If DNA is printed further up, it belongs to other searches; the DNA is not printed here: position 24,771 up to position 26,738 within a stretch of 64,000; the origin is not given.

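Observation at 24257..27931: Self-contained cassette: MurA-family enolpyruvyl transferase coupled to a B12-domain radical SAM enzyme, plus DUF218 - candidate undescribed pathway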

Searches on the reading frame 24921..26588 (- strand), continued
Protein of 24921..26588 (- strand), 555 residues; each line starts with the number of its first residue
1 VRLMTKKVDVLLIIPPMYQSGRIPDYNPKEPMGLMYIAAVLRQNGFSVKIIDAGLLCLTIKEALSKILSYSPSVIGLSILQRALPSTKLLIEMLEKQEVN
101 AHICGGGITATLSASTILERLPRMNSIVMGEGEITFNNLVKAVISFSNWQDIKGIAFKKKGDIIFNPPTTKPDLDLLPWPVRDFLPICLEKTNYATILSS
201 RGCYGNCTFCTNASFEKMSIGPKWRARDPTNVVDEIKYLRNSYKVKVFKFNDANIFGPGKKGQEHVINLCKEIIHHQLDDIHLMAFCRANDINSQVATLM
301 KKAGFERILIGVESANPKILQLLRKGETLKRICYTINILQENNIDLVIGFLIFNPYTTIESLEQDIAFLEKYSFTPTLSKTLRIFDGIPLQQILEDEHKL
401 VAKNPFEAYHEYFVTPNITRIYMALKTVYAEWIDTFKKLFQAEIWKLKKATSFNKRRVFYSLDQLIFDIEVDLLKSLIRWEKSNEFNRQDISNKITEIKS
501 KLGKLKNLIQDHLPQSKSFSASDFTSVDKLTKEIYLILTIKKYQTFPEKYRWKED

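Call 14: find_encoding_contigs(protein=P0067, flank=10000, max_places=2)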
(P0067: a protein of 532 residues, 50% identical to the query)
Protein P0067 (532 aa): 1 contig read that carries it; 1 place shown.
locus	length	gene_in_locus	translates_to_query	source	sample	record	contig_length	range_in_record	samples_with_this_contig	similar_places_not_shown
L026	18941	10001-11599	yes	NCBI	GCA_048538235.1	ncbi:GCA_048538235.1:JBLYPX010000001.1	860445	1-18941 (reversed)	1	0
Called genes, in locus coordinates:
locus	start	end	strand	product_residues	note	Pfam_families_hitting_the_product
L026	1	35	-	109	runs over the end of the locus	PF03013:Pyr_excise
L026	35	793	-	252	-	PF06966:DUF1295, PF02544:Steroid_dh (weak)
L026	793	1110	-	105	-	-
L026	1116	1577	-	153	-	PF03073:TspO_MBR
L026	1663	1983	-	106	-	-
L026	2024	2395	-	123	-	PF00856:SET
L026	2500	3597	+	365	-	-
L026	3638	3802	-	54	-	-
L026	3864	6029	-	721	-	PF00403:HMA, PF00122:E1-E2_ATPase, PF00702:Hydrolase, PF08282:Hydrolase_3 (faint)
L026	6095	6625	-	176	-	-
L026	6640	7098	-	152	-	PF04214:DUF411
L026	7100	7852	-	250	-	PF13098:Thioredoxin_2 (weak), PF13462:Thioredoxin_4, PF01323:DSBA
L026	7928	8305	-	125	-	-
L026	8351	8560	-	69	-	-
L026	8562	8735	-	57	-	-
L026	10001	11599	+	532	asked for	PF02310:B12-binding, PF04055:Radical_SAM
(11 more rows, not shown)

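Call 15: find_encoding_contigs(protein=P0113, flank=10000, max_places=2)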
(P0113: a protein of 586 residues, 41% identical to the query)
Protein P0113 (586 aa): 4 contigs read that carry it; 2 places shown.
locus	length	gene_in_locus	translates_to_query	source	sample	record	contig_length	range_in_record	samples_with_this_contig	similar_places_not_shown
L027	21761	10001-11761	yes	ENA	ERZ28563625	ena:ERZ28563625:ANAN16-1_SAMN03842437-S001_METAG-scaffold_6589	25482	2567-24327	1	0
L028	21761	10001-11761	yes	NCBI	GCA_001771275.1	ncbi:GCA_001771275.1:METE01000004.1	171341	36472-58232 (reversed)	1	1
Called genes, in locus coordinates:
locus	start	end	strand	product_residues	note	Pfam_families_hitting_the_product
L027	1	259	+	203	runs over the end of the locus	-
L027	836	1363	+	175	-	PF00293:NUDIX (weak)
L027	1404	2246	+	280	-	PF00413:Peptidase_M10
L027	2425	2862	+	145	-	PF03946:Ribosomal_L11_N, PF00298:Ribosomal_L11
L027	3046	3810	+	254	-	PF00687:Ribosomal_L1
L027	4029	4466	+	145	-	PF00692:dUTPase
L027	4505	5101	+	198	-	PF13521:AAA_28, PF02223:Thymidylate_kin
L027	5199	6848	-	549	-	PF02511:Thy1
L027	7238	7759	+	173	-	PF00466:Ribosomal_L10, PF27436:RL10_C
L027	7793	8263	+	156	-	PF16320:Ribosomal_L12_N, PF00542:Ribosomal_L12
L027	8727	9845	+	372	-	PF01702:TGT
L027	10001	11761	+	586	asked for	PF02310:B12-binding, PF04055:Radical_SAM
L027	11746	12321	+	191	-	PF02698:DUF218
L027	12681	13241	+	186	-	-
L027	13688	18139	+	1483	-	PF00211:Guanylate_cyc (faint), PF13191:AAA_16, PF07719:TPR_2 (faint), PF17874:TPR_MalT (weak), PF13424:TPR_12 (weak)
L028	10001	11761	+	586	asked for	PF02310:B12-binding, PF04055:Radical_SAM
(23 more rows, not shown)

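Call 18: search_protein_families(library=ncbifam, proteins=[L019:9219-10604:+, L020:4401-5801:+, L008:6710-8002:+, L002:6700-7965:+, L020:2029-2631:+, L020:2633-3817:+, L017:10617-11882:-, L019:10654-11466:+], max_evalue=0.00001)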
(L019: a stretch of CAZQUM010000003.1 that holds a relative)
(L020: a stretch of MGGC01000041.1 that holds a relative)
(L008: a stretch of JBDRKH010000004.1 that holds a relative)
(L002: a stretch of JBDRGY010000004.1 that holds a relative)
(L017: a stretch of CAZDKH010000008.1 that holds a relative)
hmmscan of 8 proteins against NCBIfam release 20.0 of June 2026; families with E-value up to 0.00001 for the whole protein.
L019:9219-10604:+ (461 aa): 5 families
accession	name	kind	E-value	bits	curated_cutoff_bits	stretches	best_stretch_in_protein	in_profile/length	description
NF006873.0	PRK09369.1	subfamily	5e-115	384.5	297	1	31-458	9-415/419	UDP-N-acetylglucosamine 1-carboxyvinyltransferase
TIGR01072.1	murA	equivalog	1.8e-112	376.2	392.7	1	31-458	9-415/416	UDP-N-acetylglucosamine 1-carboxyvinyltransferase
NF009470.0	PRK12830.1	equivalog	1.5e-83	280.9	552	1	33-458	11-413/417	UDP-N-acetylglucosamine 1-carboxyvinyltransferase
TIGR01356.1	aroA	equivalog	3.7e-14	52.4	287.25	1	36-351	1-320/415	3-phosphoshikimate 1-carboxyvinyltransferase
NF011381.1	PRK14806.1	equivalog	5.4e-06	24.9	902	1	23-305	301-583/733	bifunctional prephenate dehydrogenase/3-phosphoshikimate 1-carboxyvinyltransferase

L020:4401-5801:+ (466 aa): 5 families
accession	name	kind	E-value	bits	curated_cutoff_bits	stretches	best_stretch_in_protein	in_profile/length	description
NF006873.0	PRK09369.1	subfamily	1.8e-116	389.3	297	1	31-464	5-416/419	UDP-N-acetylglucosamine 1-carboxyvinyltransferase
TIGR01072.1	murA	equivalog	1.8e-111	372.9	392.7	1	30-463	4-415/416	UDP-N-acetylglucosamine 1-carboxyvinyltransferase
NF009470.0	PRK12830.1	equivalog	6.2e-83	278.8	552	1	34-464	8-414/417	UDP-N-acetylglucosamine 1-carboxyvinyltransferase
TIGR01356.1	aroA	equivalog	8.2e-16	57.8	287.25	1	40-355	1-320/415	3-phosphoshikimate 1-carboxyvinyltransferase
NF011381.1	PRK14806.1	equivalog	1.4e-08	33.5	902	0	159-287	502-639/733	bifunctional prephenate dehydrogenase/3-phosphoshikimate 1-carboxyvinyltransferase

L008:6710-8002:+ (430 aa): 5 families
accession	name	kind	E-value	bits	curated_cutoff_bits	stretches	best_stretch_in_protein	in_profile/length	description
NF006873.0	PRK09369.1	subfamily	1.5e-159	531.2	297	1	1-419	1-417/419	UDP-N-acetylglucosamine 1-carboxyvinyltransferase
TIGR01072.1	murA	equivalog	4.9e-156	519.7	392.7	1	1-418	1-416/416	UDP-N-acetylglucosamine 1-carboxyvinyltransferase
NF009470.0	PRK12830.1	equivalog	1.5e-129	432.4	552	1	1-418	1-414/417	UDP-N-acetylglucosamine 1-carboxyvinyltransferase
TIGR01356.1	aroA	equivalog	6e-19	68.1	287.25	2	24-236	79-299/415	3-phosphoshikimate 1-carboxyvinyltransferase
NF011381.1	PRK14806.1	equivalog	2.6e-15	55.7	902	1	3-416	303-730/733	bifunctional prephenate dehydrogenase/3-phosphoshikimate 1-carboxyvinyltransferase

L002:6700-7965:+ (421 aa): 5 families
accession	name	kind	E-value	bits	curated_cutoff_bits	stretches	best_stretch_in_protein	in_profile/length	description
NF006873.0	PRK09369.1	subfamily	3.3e-161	536.6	297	1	1-419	1-417/419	UDP-N-acetylglucosamine 1-carboxyvinyltransferase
TIGR01072.1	murA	equivalog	3.7e-154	513.5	392.7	1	1-418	1-416/416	UDP-N-acetylglucosamine 1-carboxyvinyltransferase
NF009470.0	PRK12830.1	equivalog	1.2e-128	429.4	552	1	1-419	1-415/417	UDP-N-acetylglucosamine 1-carboxyvinyltransferase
TIGR01356.1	aroA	equivalog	2.5e-17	62.8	287.25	1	32-407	19-407/415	3-phosphoshikimate 1-carboxyvinyltransferase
NF011381.1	PRK14806.1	equivalog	3.1e-10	39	902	1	90-417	390-731/733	bifunctional prephenate dehydrogenase/3-phosphoshikimate 1-carboxyvinyltransferase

L020:2029-2631:+ (200 aa): 16 families
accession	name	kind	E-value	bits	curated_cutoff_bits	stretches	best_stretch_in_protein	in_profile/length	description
TIGR03162.1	ribazole_cobC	equivalog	5e-36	123.8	162.9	1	3-173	1-169/176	alpha-ribazole phosphatase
NF045917.1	PhserinePhPspA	equivalog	1.3e-31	109.9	350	1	1-174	2-176/211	phosphoserine phosphatase PspA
NF005567.0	PRK07238.1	equivalog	1.8e-27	96.6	326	1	2-153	179-331/378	bifunctional RNase H/acid phosphatase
TIGR03848.1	MSMEG_4193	subfamily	9.5e-23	80.7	203.85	1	3-168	2-172/204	MSMEG_4193 family putative phosphomutase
NF038349.1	dPGM_arch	equivalog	9.8e-19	68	225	1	4-170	2-159/194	2,3-diphosphoglycerate-dependent phosphoglycerate mutase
NF009994.0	PRK13463.1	equivalog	1e-18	67.8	277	1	2-169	4-172/203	phosphoserine phosphatase 1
NF011580.0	PRK15004.1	equivalog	1.7e-16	60.9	250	1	1-171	1-172/203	adenosylcobalamin/alpha-ribazole phosphatase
NF002339.0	PRK01295.1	equivalog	3.3e-15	56.1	316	1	4-163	6-173/206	2,3-bisphosphoglycerate-dependent phosphoglycerate mutase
NF002901.0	PRK03482.1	equivalog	6.4e-14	52.1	261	1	2-154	3-156/215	2,3-diphosphoglycerate-dependent phosphoglycerate mutase GpmB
NF010713.0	PRK14115.1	equivalog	8.6e-12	44.9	305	1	2-107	3-112/248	2,3-diphosphoglycerate-dependent phosphoglycerate mutase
NF002217.0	PRK01112.1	equivalog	5.6e-11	42.2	320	1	72-163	101-196/228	2,3-bisphosphoglycerate-dependent phosphoglycerate mutase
NF009993.0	PRK13462.1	equivalog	1e-09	38.3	226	1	2-164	7-163/203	acid phosphatase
TIGR01258.1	pgm_1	subfamily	1.6e-09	37.5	81.7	1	1-105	1-109/245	2,3-bisphosphoglycerate-dependent phosphoglycerate mutase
NF010718.0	PRK14120.1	equivalog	1e-07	31.5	366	1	2-124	6-132/249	phosphoglyceromutase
NF010714.0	PRK14116.1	equivalog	3.2e-07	30.1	401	1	2-109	3-114/229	2,3-diphosphoglycerate-dependent phosphoglycerate mutase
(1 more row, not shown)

L020:2633-3817:+ (394 aa): 13 families
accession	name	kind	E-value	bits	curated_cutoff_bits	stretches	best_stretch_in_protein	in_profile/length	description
TIGR04317.1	W_rSAM_matur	equivalog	6.8e-20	71.5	380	1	53-340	9-296/349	tungsten cofactor oxidoreductase radical SAM maturase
TIGR02668.1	moaA_archaeal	equivalog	6.3e-09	35.2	325.25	1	53-172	15-134/303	GTP 3',8-cyclase MoaA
TIGR04321.1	spiroSPASM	subfamily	1.2e-08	34.1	250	0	289-340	438-486/510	spiro-SPASM protein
NF050035.1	rSAM_WgK_link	exception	1.7e-08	33.9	650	0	47-228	8-183/367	radical SAM/SPASM peptide maturase WgkB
NF001199.0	PRK00164.2-1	equivalog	9e-08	31.6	231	1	52-178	16-142/308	GTP 3',8-cyclase MoaA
TIGR04546.1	rSAM_ahbC_deAc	equivalog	1.3e-07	30.8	650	0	54-209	45-193/390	12,18-didecarboxysiroheme deacetylase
TIGR02666.1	moaA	equivalog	2.3e-07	30.1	284.05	1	52-234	14-198/336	GTP 3',8-cyclase MoaA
TIGR04311.1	rSAM_Geo_metal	subfamily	5.9e-07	28.9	400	1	53-234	8-192/423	radical SAM/SPASM family putative metalloenzyme maturase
TIGR04054.1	rSAM_NirJ1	equivalog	6.7e-07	28.2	650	0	53-244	41-228/387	putative heme d1 biosynthesis radical SAM protein NirJ1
TIGR04051.1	rSAM_NirJ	equivalog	1.2e-06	27.7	515.45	0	56-245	10-191/354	heme d1 biosynthesis radical SAM protein NirJ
TIGR03942.1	sulfatase_rSAM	equivalog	3.1e-06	26.5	349.45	0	194-357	171-316/363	anaerobic sulfatase maturase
TIGR02495.1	NrdG2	equivalog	5.1e-06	25.9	131.15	1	58-145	26-115/193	anaerobic ribonucleoside-triphosphate reductase activating protein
TIGR03977.1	rSAM_pair_HxsC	equivalog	6.4e-06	25.3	267.9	1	55-135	32-111/292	His-Xaa-Ser system radical SAM maturase HxsC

L017:10617-11882:- (421 aa): 0 families

L019:10654-11466:+ (270 aa): 0 families

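Call 19: search_protein_families(library=pfam, proteins=[L008:1993-3252:+, L008:3243-4250:+, L008:4263-5384:+, L008:5381-6538:+, L008:10385-11377:+, L008:11374-12429:+, L008:12404-12988:+, L008:13003-14094:+, L008:14128-15375:+, L008:931-1920:-], max_evalue=0.001)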
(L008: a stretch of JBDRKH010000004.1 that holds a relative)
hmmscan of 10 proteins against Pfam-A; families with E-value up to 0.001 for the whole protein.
L008:1993-3252:+ (419 aa): 1 family
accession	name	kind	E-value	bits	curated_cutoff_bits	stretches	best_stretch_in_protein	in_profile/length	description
PF00275.25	EPSP_synthase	-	3.4e-75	253.8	22.8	1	7-407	2-417/417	EPSP synthase (3-phosphoshikimate 1-carboxyvinyltransferase)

L008:3243-4250:+ (335 aa): 6 families
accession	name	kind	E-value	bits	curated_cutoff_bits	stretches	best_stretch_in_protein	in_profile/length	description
PF06723.19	MreB_Mbl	-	2.9e-132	440.9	27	1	4-327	2-325/327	MreB/Mbl protein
PF14450.12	FtsA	-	3.2e-14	53.8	31.8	1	151-314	2-125/127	Cell division protein FtsA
PF00012.26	HSP70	-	1.5e-10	40.4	20.6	1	97-318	135-369/599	Hsp70 protein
PF00022.25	Actin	-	3.2e-10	39.6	27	1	29-193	31-190/410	Actin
PF25216.1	Volactin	-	2.7e-05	24.3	35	1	32-240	49-257/321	Volactin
PF06277.17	EutA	-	0.00024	20.6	27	0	150-194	146-191/475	Ethanolamine utilisation protein EutA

L008:4263-5384:+ (373 aa): 5 families
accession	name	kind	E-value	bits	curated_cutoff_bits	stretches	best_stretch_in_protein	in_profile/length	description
PF00534.26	Glycos_transf_1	-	5.9e-36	124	26.4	1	192-350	14-169/172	Glycosyl transferases group 1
PF13692.12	Glyco_trans_1_4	-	7.1e-26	91.6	27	1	194-339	2-142/142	Glycosyl transferases group 1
PF13439.12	Glyco_transf_4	-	7.7e-19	68.8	28.5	1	17-173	3-167/170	Glycosyltransferase Family 4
PF20706.3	GT4-conflict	-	7.3e-12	45.4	26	1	138-308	145-314/385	Family 4 Glycosyltransferase in conflict systems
PF13579.12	Glyco_trans_4_4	-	1.3e-05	26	29.7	1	17-169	2-156/158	Glycosyl transferase 4-like domain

L008:5381-6538:+ (385 aa): 3 families
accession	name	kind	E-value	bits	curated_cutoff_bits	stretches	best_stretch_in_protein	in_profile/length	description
PF00534.26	Glycos_transf_1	-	3.3e-26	92.3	26.4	1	208-347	7-158/172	Glycosyl transferases group 1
PF13692.12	Glyco_trans_1_4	-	1.5e-19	71.1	27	1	219-345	4-140/142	Glycosyl transferases group 1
PF13439.12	Glyco_transf_4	-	3.1e-11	44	28.5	1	14-188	2-167/170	Glycosyltransferase Family 4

L008:10385-11377:+ (330 aa): 1 family
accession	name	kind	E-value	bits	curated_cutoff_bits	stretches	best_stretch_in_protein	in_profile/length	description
PF13177.12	DNA_pol3_delta2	-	4.9e-40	137.6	27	1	5-156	2-159/161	DNA polymerase III, delta subunit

L008:11374-12429:+ (351 aa): 6 families
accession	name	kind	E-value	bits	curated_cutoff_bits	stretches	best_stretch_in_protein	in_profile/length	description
PF15902.12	Sortilin-Vps10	-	3.1e-29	102.5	33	4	175-276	3-111/446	Sortilin, neurotensin receptor 3,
PF14870.12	PSII_BNR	-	6.5e-16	58.9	27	2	99-229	14-139/303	Photosynthesis system II assembly factor YCF48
PF02012.26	BNR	-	3.9e-11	41.6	27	0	310-320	1-11/12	BNR/Asp-box repeat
PF15899.11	BNR_6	-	9.2e-08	31.9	27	0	177-186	3-12/14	BNR-Asp box repeat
PF24316.1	Tli3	-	0.00013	22.8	27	0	302-327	79-104/129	T6SS Tli3 immunity protein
PF10647.15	Gmad1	-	0.00067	20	20.5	0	251-289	213-250/251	Lipoprotein LpqB beta-propeller domain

L008:12404-12988:+ (194 aa): 1 family
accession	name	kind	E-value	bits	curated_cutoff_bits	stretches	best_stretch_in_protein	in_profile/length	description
PF01765.24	RRF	-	1.3e-54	184.9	29.7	1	29-192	1-164/164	Ribosome recycling factor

L008:13003-14094:+ (363 aa): 2 families
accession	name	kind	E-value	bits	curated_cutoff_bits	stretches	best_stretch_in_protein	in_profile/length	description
PF02163.28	Peptidase_M50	-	4.8e-58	196.5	27.2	1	8-350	2-221/221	Peptidase family M50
PF13180.12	PDZ_2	-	0.00044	20.9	27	1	134-200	11-74/80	PDZ domain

L008:14128-15375:+ (415 aa): 2 families
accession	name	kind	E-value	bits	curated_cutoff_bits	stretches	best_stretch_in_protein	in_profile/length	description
PF00587.30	tRNA-synt_2b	-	9.2e-33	114.2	29.3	1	93-305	1-178/179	tRNA synthetase class II core domain (G, H, P, S and T)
PF03129.25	HGTP_anticodon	-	3.6e-21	75.6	21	1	322-413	1-93/94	Anticodon binding domain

L008:931-1920:- (329 aa): 1 family
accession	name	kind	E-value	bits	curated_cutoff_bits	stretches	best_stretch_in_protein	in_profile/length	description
PF08308.17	PEGA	-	4.7e-09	36.5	20.8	1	44-102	2-60/71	PEGA domain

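Call 21: find_encoding_contigs(protein=P0001, flank=10000, max_places=2)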
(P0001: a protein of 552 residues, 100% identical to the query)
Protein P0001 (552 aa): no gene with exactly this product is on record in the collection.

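Call 30: find_related_loci(query=A1, collection=metagenome_contigs, flank=6000)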
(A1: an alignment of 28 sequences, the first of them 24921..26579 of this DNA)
Query A1 (552 aa) in metagenome_contigs; peptide patterns used: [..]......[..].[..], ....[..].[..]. (x = any residue, [..] = any of these).
422 stretches matched a pattern; 56 encode a relative of the query (tblastn E <= 1e-3); 56 distinct loci.
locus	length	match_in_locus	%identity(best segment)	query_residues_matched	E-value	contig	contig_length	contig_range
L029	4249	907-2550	55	4-552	0e+0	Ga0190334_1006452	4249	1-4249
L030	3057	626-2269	55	4-552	0e+0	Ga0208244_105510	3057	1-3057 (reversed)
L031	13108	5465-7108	55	4-552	0e+0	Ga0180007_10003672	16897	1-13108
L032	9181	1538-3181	56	4-552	0e+0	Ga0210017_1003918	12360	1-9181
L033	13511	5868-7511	56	4-552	0e+0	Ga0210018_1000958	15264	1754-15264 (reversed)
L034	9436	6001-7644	55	4-552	0e+0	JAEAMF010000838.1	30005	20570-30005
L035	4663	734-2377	54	4-552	0e+0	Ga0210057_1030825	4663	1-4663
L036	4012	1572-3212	56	5-552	0e+0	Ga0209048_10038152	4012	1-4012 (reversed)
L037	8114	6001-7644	54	4-552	0e+0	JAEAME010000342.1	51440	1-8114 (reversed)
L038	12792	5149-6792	54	4-552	0e+0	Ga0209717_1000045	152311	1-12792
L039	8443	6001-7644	53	4-552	0e+0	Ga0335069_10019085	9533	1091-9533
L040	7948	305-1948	55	4-552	0e+0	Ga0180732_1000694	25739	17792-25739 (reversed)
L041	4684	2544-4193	52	1-552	0e+0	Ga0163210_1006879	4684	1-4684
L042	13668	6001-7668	53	6-552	0e+0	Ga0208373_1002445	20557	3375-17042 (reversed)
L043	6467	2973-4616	53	4-552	0e+0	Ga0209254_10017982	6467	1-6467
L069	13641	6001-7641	38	1-547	2e-125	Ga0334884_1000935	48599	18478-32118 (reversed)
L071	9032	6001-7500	37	7-505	4e-119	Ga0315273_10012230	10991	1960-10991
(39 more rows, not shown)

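Call 35: predict_structure(alignment_id=A1)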
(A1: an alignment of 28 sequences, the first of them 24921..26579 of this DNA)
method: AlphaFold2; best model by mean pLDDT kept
length: 552 residues; sequences in the alignment: 28
mean_pLDDT: 93.2   pTM: 0.91
mean pLDDT of the five models: 93.2, 91.6, 91.5, 91.3, 87.2
residues with pLDDT >= 90: 457; 70-90: 83; 50-70: 11; < 50: 1
segments of 3 or more residues with pLDDT < 50: none
pLDDT, mean of each block of 10 residues (from residue 1): 91 88 85 98 97 94 97 96 95 97 96 96 96 98 97 96 95 96 92 93 88 90 96 97 95 90 97 95 91 97 94 93 90 96 93 97 97 94 95 97 95 95 94 89 89 92 97 97 95 95 89 69 93 91 80 50
secondary structure, 60 per line:
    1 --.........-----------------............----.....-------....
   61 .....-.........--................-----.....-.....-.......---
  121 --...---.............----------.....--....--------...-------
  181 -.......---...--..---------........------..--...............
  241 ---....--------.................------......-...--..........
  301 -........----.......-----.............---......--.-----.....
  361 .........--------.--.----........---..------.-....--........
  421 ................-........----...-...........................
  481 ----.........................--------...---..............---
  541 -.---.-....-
elements in order: E3-11 H29-40 E45-49 H57-65 E67-75 H78-93 E99-103 H105-109 H111-117 E123-125 H129-141 E152-156 E159-162 H182-188 E192-194 H208-215 H226-240 E244-247 H256-272 E279-284 H291-300 E302-309 H314-320 H326-338 E342-347 H356-369 H386-393 E407-410 H413-436 H438-445 H454-480 H485-509 H524-537 H548-551
